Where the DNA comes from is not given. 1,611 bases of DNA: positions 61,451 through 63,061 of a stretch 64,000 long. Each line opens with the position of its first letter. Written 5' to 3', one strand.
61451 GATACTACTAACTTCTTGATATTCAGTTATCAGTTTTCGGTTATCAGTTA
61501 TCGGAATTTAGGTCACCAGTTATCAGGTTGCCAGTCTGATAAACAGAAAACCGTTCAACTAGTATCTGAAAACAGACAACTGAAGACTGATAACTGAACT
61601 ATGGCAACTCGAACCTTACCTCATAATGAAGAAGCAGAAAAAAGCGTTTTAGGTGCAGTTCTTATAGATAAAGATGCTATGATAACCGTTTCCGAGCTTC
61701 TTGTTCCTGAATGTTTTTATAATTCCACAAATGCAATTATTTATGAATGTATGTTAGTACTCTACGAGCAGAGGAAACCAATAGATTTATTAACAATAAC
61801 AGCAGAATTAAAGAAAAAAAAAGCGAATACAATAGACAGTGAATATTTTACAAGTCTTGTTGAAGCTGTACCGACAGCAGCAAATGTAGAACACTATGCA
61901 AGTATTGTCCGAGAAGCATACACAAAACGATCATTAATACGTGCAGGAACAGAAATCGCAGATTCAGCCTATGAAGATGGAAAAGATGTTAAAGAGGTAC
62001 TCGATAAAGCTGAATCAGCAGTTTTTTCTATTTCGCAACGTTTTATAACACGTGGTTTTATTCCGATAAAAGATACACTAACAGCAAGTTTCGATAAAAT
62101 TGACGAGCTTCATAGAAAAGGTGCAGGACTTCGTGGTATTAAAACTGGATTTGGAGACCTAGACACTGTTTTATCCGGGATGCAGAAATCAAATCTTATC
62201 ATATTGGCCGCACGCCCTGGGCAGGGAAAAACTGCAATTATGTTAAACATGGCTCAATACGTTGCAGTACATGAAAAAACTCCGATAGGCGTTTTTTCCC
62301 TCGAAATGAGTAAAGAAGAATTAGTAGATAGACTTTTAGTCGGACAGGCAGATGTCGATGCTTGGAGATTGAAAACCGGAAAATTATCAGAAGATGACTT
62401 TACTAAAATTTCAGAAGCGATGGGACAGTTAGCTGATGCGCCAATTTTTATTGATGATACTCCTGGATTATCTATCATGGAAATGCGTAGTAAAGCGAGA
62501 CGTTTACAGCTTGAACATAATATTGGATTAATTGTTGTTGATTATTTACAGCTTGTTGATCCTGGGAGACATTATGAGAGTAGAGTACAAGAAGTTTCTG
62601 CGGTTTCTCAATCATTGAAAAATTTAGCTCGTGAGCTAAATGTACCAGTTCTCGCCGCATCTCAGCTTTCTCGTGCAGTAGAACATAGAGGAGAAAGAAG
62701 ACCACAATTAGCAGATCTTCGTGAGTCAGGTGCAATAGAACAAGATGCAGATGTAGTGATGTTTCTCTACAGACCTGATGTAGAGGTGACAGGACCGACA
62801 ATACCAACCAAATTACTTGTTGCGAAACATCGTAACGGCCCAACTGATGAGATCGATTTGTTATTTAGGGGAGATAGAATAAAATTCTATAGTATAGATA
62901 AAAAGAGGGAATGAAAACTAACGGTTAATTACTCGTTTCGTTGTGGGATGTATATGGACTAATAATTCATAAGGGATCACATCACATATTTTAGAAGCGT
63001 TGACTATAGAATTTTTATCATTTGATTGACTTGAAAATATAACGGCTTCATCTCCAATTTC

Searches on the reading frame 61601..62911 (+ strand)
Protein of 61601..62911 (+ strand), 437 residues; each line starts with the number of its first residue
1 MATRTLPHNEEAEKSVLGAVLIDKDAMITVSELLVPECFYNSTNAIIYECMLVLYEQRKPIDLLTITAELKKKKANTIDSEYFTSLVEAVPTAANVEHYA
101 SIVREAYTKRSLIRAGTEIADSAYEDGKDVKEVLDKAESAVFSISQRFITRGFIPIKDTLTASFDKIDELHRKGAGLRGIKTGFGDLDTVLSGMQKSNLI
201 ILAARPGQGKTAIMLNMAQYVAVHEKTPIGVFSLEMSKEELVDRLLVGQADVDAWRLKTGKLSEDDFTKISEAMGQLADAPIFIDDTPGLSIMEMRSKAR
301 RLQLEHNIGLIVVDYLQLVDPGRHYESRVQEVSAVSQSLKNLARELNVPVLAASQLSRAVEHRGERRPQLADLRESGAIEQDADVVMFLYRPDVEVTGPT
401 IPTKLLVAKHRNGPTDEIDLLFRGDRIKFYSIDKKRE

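Call 53: search_protein_families(library=ncbifam, proteins=[window:61601-62911:+], max_evalue=1e-10)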
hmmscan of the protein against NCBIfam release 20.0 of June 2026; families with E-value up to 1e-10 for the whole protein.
window:61601-62911:+ (437 aa): 16 families
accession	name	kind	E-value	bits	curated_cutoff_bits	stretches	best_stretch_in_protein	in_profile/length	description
TIGR00665.1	DnaB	equivalog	1.3e-157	525.1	385.25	1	6-432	2-433/435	replicative DNA helicase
NF005852.0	PRK07773.1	equivalog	5.4e-152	508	780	1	3-378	21-398/886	replicative DNA helicase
NF004384.0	PRK05748.1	equivalog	8.8e-150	499.2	525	1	2-436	6-446/452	replicative DNA helicase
NF004109.0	PRK05595.1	equivalog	2.5e-131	438.4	737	1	3-433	5-439/444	replicative DNA helicase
NF006606.0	PRK09165.1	equivalog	6.1e-120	401.1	540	1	3-393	18-429/497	replicative DNA helicase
TIGR03600.1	phage_DnaB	exception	1.4e-119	399.8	498.65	1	10-422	2-421/421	phage replicative helicase, DnaB family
NF006443.0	PRK08760.1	equivalog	2.3e-112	375.8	741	1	4-432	31-467/476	replicative DNA helicase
NF005424.0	PRK07004.1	equivalog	5.3e-112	374.7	834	1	5-430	14-449/460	replicative DNA helicase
NF005369.0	PRK06904.1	equivalog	1.5e-102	343.8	809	1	6-433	25-465/474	replicative DNA helicase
NF006306.0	PRK08506.1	equivalog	4e-102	342.3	596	1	11-394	8-389/472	replicative DNA helicase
NF040583.1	dnaB_SPI-7_type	exception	3.1e-100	336.3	655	1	7-430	2-432/434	SPI-7-type island replicative DNA helicase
NF006458.0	PRK08840.1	equivalog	3.5e-100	335.9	884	1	4-429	18-453/464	replicative DNA helicase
NF005945.0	PRK08006.1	equivalog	4.7e-100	335.6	898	1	6-429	27-460/471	replicative DNA helicase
NF004967.0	PRK06321.1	equivalog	8.7e-100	334.8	751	1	4-429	14-462/472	replicative DNA helicase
NF005240.0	PRK06749.1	subfamily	5e-86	289.1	686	1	8-429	4-424/428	replicative DNA helicase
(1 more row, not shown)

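Call 65: find_homologous_proteins(query=window:61601-62911:+, max_evalue=1e-50)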
Query window:61601-62911:+ (437 aa): 7999 proteins with E <= 1e-50 among 8000 candidates; the best 120 are listed.
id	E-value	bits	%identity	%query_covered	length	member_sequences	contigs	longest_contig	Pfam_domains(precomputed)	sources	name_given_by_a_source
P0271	7.1e-281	949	100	100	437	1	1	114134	PF03796.22,PF00772.27,PF13481.13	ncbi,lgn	-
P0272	2.6e-247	838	86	99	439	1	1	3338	PF03796.22,PF00772.27,PF13481.13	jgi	jgi:replicative DNA helicase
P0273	2.6e-244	828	86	99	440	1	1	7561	PF03796.22,PF00772.27,PF13481.13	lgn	-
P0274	9.1e-244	827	85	100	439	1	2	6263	PF03796.22,PF00772.27,PF13481.13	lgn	-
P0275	3.7e-243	825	84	100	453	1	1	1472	PF03796.22,PF00772.27,PF13481.13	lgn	-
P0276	1.7e-242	823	85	99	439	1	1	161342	PF03796.22,PF00772.27,PF13481.13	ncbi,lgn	-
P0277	3.4e-242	821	85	99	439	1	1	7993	PF03796.22,PF00772.27,PF13481.13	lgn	-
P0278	1.6e-239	813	83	99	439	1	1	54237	PF03796.22,PF00772.27,PF13481.13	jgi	jgi:replicative DNA helicase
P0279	5.3e-239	811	84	99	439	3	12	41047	PF03796.22,PF00772.27,PF13481.13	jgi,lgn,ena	-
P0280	9.3e-237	804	83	99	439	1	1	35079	PF03796.22,PF00772.27,PF13481.13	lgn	-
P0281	2.5e-235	799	84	99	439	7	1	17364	PF03796.22,PF00772.27,PF13481.13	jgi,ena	-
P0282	1.2e-233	793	81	99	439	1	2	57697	PF03796.22,PF00772.27,PF13481.13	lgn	-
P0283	8.5e-233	791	83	99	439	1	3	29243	PF03796.22,PF00772.27,PF13481.13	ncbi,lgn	-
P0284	1.3e-232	790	83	99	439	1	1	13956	PF03796.22,PF00772.27,PF13481.13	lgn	-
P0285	9.8e-230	780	81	99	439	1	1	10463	PF03796.22,PF00772.27,PF13481.13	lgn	-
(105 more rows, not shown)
